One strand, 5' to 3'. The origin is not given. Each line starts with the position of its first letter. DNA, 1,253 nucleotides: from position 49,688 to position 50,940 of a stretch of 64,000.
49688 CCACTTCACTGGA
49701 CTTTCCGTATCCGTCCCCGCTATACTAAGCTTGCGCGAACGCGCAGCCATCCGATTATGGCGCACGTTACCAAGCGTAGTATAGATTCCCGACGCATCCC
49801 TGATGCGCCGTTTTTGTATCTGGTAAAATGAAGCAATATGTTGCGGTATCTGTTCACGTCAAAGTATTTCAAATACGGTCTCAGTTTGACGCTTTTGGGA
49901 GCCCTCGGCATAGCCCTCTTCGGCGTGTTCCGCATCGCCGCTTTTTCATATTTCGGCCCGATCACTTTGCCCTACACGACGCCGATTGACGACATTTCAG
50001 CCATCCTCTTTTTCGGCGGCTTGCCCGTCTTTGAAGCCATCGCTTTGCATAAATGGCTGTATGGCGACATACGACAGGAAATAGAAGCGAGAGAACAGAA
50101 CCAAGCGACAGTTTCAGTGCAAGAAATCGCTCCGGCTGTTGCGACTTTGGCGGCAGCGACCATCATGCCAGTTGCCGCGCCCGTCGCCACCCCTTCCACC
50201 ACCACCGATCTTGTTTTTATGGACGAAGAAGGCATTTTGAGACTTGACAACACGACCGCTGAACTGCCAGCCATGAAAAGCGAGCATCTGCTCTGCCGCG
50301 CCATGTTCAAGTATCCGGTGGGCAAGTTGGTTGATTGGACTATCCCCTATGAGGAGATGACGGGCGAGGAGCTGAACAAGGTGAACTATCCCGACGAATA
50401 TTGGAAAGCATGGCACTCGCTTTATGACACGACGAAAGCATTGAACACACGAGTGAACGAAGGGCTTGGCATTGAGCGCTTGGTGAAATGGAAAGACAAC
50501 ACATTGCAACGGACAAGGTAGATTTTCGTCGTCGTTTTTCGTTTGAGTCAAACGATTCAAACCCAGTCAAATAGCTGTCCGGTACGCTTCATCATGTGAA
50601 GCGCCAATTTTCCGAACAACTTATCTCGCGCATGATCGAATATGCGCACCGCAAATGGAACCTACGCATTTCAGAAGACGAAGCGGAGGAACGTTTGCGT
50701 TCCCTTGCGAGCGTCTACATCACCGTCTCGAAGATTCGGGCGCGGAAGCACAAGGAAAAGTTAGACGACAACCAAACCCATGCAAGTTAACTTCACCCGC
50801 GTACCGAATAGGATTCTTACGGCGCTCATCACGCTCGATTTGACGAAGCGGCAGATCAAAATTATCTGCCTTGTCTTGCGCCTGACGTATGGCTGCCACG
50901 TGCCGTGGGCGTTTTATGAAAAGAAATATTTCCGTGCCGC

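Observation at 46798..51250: Candidate integrated element between a Xer-type recombinase gene and the 3' end of tRNA-Leu(TAG)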

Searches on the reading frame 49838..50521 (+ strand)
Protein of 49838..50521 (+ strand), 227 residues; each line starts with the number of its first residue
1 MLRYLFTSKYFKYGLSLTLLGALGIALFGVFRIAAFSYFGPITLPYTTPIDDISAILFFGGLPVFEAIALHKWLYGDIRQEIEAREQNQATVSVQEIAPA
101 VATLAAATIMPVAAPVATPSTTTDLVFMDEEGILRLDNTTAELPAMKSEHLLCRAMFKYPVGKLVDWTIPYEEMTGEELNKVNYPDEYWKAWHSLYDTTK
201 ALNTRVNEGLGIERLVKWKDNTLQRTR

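Call 6: search_protein_families(library=pfam, proteins=[window:49838-50521:+], max_evalue=0.1)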
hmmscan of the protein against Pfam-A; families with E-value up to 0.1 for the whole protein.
window:49838-50521:+ (227 aa): 0 families

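Call 14: search_protein_families(library=phrogs, proteins=[window:49838-50521:+], max_evalue=0.01)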
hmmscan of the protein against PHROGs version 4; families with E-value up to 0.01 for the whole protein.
window:49838-50521:+ (227 aa): 0 families

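Call 23: find_related_loci(query=window:49838-50521:+, collection=viral_contigs, flank=10000)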
Query window:49838-50521:+ (227 aa) in viral_contigs; peptide patterns used: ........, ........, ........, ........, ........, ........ (x = any residue, [..] = any of these).
8 stretches matched a pattern, but none encodes a relative of the query by tblastn (E <= 1e-3).

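Call 51: search_protein_families(library=padloc, proteins=[window:49838-50521:+], max_evalue=0.05)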
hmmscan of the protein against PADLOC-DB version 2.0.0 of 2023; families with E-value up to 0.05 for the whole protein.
window:49838-50521:+ (227 aa): 0 families

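Call 52: find_homologous_proteins(query=window:49838-50521:+, max_evalue=0.001)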
Query window:49838-50521:+ (227 aa): 30 proteins with E <= 0.001 among 846 candidates.
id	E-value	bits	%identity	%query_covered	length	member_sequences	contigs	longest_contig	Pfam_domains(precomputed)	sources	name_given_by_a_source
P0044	2.5e-148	510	100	100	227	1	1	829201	-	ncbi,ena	-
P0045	5.8e-115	401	74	100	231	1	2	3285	-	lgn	-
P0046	3.3e-109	382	75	100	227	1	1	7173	-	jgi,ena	jgi:hypothetical protein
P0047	1.5e-106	374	74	100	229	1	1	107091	-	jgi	jgi:hypothetical protein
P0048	8.0e-106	371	76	98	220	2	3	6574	-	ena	-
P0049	2.4e-102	360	72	100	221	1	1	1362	-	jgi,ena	jgi:hypothetical protein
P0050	4.1e-101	356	68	100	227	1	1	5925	-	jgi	jgi:hypothetical protein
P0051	4.0e-100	353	70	100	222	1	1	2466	-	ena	-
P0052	2.8e-97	343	69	100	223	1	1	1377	-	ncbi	-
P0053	1.5e-96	341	70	100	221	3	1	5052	-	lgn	-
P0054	2.2e-96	340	71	97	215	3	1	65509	-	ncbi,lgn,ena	-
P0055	9.2e-96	338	67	100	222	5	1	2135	-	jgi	jgi:hypothetical protein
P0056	3.2e-64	235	56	100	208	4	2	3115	-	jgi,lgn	-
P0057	1.9e-63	233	54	100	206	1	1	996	-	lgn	-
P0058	3.9e-63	232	53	100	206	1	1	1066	-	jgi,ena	jgi:hypothetical protein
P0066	7.7e-59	218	48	100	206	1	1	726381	-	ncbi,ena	-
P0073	5.6e-26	110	40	77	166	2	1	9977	-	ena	-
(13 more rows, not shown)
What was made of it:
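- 49838..50521 (+): Core gene: 227-aa membrane-anchored ToxR/OmpR-type winged-helix protein. The family has 30 members, all unannotated (call 52).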

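Call 60: predict_structure(alignment_id=A2)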
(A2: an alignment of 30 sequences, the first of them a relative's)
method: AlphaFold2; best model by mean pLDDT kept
length: 227 residues; sequences in the alignment: 30
mean_pLDDT: 81.7   pTM: 0.46
mean pLDDT of the five models: 81.7, 81.0, 79.1, 77.3, 76.4
residues with pLDDT >= 90: 88; 70-90: 101; 50-70: 12; < 50: 26
segments of 3 or more residues with pLDDT < 50: 97-121
pLDDT, mean of each block of 10 residues (from residue 1): 84 89 89 86 76 88 85 86 77 50 39 39 79 90 86 94 94 90 88 95 93 92 93
secondary structure, 60 per line:
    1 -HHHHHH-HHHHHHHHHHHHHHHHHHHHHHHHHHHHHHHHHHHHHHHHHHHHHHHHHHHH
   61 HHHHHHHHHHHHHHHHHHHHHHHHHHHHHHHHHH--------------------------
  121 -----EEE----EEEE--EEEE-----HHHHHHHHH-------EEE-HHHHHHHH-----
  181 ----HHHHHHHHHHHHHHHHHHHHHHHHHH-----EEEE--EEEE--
elements in order: H2-7 H9-94 E126-128 E133-136 E139-142 H148-156 E164-166 H168-175 H185-210 E216-219 E222-225
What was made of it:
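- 49838..50521 (+): AF2 pLDDT is 81.7 (call 60).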

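Call 63: fold_search(model_id=the predicted structure, library=pdb)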
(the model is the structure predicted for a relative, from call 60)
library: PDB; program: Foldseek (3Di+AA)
matches with E <= 10: 60; with E <= 0.001: 0
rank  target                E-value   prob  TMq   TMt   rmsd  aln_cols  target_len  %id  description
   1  8b4d_B                1.3e-01  0.99  0.31  0.60   4.8       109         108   12  ToxR bacterial transcriptional regulator bound to 40 bp toxT promoter DNA (released 2023-08-09)
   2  4nhj_A                2.0e-01  0.98  0.30  0.62   4.3        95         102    9  Crystal structure of Klebsiella pneumoniae RstA DNA-binding domain in complex with RstA box (released 2014-07-16)
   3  8b4c_D                3.4e-01  0.93  0.30  0.57   4.8       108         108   12  ToxR bacterial transcriptional regulator bound to 20 bp toxT promoter DNA (released 2023-08-09)
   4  1kgs                  7.1e-01  0.72  0.30  0.31   5.7       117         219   14  Crystal Structure at 1.50 A of an OmpR/PhoB Homolog from Thermotoga maritima (released 2001-12-05)
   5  9nyd_C                1.4e+00  0.28  0.19  0.16   5.5        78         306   20  Cryo-EM structure of the glycosyltransferase GtrB in the pre-catalysis and product-bound state (released 2025-12-17)
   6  9nyd_A                1.7e+00  0.25  0.20  0.15   5.4        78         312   20  Cryo-EM structure of the glycosyltransferase GtrB in the pre-catalysis and product-bound state (released 2025-12-17)
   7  6h2f_J                1.9e+00  0.51  0.24  0.16   3.1        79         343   25  Structure of the pre-pore AhlB of the tripartite alpha-pore forming toxin, AHL, from Aeromonas hydrophila. (released 2019-07-10)
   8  9nyc_A                2.1e+00  0.35  0.23  0.17   4.2        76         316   21  Cryo-EM structure of the glycosyltransferase GtrB in the substrate-bound state (released 2025-12-17)
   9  6h2f_B                2.6e+00  0.38  0.23  0.16   3.2        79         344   25  Structure of the pre-pore AhlB of the tripartite alpha-pore forming toxin, AHL, from Aeromonas hydrophila. (released 2019-07-10)
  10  5sv0_G                2.6e+00  0.21  0.20  0.20   8.7        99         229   12  Structure of the ExbB/ExbD complex from E. coli at pH 7.0 (released 2016-09-28)
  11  9j9z_A                2.9e+00  0.44  0.22  0.09   3.8        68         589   20  Cryo-EM structure of Outward state Anhydromuropeptide permease (AmpG) complex with GlcNAc-1,6-anhMurNAc (released 2025-07-16)
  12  9nyd_B                2.9e+00  0.16  0.18  0.15   5.5        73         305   22  Cryo-EM structure of the glycosyltransferase GtrB in the pre-catalysis and product-bound state (released 2025-12-17)
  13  7nz2_C1               2.9e+00  0.04  0.17  0.10  37.5       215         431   14  Cryo-EM structure of the MukBEF-MatP-DNA tetrad (released 2021-07-07)
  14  9a0w_A                3.0e+00  0.18  0.22  0.18   5.2        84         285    6  Plasmid replication initiator protein TrfA complexed with double stranded DNA (released 2021-04-23)
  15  7nyw_C                3.0e+00  0.03  0.15  0.11  38.3       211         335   15  Cryo-EM structure of the MukBEF-MatP-DNA head module (released 2021-07-07)
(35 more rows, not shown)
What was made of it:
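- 49838..50521 (+): Foldseek hits ToxR, RstA and an OmpR/PhoB homologue (call 63).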

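Call 65: find_encoding_contigs(protein=P0047, flank=8000, max_places=3)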
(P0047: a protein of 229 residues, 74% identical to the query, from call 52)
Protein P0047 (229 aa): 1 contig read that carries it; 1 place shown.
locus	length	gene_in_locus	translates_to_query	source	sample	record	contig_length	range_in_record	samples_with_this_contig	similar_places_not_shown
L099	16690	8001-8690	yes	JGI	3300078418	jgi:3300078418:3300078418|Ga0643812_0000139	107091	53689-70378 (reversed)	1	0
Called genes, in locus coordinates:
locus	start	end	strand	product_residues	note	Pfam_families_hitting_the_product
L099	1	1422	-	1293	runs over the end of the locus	PF13229:Beta_helix (faint), PF19077:Big_13 (faint), PF22842:Pel9A-like_beta_helix, PF00041:fn3 (faint), PF17957:Big_7, PF05345:He_PIG, PF17957:Big_7, PF01471:PG_binding_1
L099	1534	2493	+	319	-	PF02899:Phage_int_SAM_1, PF13102:Phage_int_SAM_5 (weak), PF13495:Phage_int_SAM_4 (faint), PF00589:Phage_integrase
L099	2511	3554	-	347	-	PF14378:PAP2_3, PF01569:PAP2 (weak)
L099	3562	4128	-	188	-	-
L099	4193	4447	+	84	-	-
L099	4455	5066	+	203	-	PF08843:AbiEii (faint)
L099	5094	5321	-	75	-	-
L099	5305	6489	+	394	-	PF00078:RVT_1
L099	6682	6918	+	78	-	-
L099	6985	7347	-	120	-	-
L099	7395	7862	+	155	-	-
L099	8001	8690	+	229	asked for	-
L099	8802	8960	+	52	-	-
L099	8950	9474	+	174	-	PF04492:Phage_rep_O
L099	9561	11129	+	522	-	PF00239:Resolvase, PF07508:Recombinase, PF13408:Zn_ribbon_recom (weak)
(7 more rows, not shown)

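Call 66: find_encoding_contigs(protein=P0054, flank=8000, max_places=3)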
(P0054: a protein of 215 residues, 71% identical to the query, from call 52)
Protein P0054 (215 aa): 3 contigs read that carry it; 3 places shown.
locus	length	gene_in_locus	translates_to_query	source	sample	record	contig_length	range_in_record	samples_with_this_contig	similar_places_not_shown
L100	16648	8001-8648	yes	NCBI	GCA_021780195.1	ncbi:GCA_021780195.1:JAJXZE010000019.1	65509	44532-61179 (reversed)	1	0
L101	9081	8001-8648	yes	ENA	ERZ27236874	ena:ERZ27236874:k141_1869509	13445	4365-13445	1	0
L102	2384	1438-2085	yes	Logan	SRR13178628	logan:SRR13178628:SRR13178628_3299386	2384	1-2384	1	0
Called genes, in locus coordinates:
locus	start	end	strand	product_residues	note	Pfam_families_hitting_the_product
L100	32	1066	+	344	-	PF00044:Gp_dh_N, PF02800:Gp_dh_C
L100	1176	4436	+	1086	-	PF01471:PG_binding_1 (weak), PF00041:fn3 (faint), PF10342:Kre9_KNH, PF25833:Fn3_SaeA_3rd (faint)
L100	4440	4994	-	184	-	PF00078:RVT_1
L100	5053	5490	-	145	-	-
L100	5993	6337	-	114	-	PF05635:23S_rRNA_IVP, PF22296:bAvd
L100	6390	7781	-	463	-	PF07963:N_methyl, PF03781:FGE-sulfatase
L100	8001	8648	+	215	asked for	-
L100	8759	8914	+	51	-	-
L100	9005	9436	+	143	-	-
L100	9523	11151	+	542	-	PF00239:Resolvase, PF07508:Recombinase, PF13408:Zn_ribbon_recom (weak)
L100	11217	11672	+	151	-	PF02502:LacAB_rpiB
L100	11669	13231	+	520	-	-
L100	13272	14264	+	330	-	PF02779:Transket_pyr, PF02780:Transketolase_C, PF22613:Transketolase_C_1 (weak)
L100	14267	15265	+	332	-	PF00294:PfkB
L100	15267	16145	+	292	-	PF01116:F_bP_aldolase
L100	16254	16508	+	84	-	-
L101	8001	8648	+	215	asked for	-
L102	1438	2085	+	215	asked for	-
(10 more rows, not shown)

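Call 67: find_encoding_contigs(protein=P0066, flank=8000, max_places=3)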
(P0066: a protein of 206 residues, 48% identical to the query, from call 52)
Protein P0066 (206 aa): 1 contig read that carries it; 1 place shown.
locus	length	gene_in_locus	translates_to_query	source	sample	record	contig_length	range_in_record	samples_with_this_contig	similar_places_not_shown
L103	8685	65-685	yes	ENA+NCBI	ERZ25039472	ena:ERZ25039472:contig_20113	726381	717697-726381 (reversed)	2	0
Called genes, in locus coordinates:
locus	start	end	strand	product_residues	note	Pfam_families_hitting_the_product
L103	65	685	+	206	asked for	-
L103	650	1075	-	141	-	-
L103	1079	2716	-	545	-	-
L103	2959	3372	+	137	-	-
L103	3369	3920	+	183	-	PF21799:MurD-like_N (weak)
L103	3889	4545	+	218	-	PF08245:Mur_ligase_M, PF02875:Mur_ligase_C (weak)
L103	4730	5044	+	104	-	PF02686:GatC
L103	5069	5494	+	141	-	PF01425:Amidase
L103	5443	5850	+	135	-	PF01425:Amidase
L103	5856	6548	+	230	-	PF01425:Amidase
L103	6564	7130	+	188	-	-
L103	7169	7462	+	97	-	-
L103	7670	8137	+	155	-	-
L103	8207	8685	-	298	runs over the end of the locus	PF06790:UPF0259 (weak)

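Call 68: find_encoding_contigs(protein=P0073, flank=8000, max_places=3)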
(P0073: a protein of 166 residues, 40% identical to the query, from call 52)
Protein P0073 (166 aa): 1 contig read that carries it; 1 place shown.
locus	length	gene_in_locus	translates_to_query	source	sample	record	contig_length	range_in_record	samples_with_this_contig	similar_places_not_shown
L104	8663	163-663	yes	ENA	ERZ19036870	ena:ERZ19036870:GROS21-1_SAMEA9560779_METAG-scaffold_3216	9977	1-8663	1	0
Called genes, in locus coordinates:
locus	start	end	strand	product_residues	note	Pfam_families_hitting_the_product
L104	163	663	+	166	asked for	-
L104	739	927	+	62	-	-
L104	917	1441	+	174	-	PF04492:Phage_rep_O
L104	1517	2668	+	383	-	PF00239:Resolvase, PF07508:Recombinase, PF13408:Zn_ribbon_recom (weak)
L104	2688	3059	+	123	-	-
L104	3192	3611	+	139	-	PF00293:NUDIX (weak)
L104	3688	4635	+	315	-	PF00872:Transposase_mut (weak)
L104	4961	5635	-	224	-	PF08843:AbiEii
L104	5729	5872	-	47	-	-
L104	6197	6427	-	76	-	-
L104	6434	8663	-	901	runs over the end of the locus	PF07517:SecA_DEAD, PF01043:SecA_PP_bind, PF21090:P-loop_SecA, PF07516:SecA_SW, PF02810:SEC-C (weak)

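Call 80: search_dna_similar(query=window:49838-50518:+, collection=phages, mode=protein, max_rows=8, max_evalue=0.001)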
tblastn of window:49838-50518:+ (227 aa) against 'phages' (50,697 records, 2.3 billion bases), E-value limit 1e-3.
No match.

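Call 81: search_dna_similar(query=window:49838-50518:+, collection=plasmids, mode=protein, max_rows=5, max_evalue=0.001)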
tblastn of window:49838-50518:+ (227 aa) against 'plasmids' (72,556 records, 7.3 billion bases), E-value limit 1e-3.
No match.

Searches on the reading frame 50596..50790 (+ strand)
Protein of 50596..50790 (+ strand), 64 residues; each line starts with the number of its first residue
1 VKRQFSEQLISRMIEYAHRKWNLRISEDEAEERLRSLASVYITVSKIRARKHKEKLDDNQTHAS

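Call 6: search_protein_families(library=pfam, proteins=[window:50596-50790:+], max_evalue=0.1)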
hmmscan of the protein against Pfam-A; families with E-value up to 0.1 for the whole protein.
window:50596-50790:+ (64 aa): 0 families

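Call 14: search_protein_families(library=phrogs, proteins=[window:50596-50790:+], max_evalue=0.01)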
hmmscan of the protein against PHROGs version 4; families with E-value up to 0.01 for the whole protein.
window:50596-50790:+ (64 aa): 0 families
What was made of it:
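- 50596..50790 (+): Core gene: 64-aa protein that overlaps the next gene by 11 nt. It is a candidate regulator or recombination directionality factor (inferred). No family hit (calls 6, 14).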

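Call 51: search_protein_families(library=padloc, proteins=[window:50596-50790:+], max_evalue=0.05)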
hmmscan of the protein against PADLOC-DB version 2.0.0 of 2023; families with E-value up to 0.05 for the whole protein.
window:50596-50790:+ (64 aa): 0 families
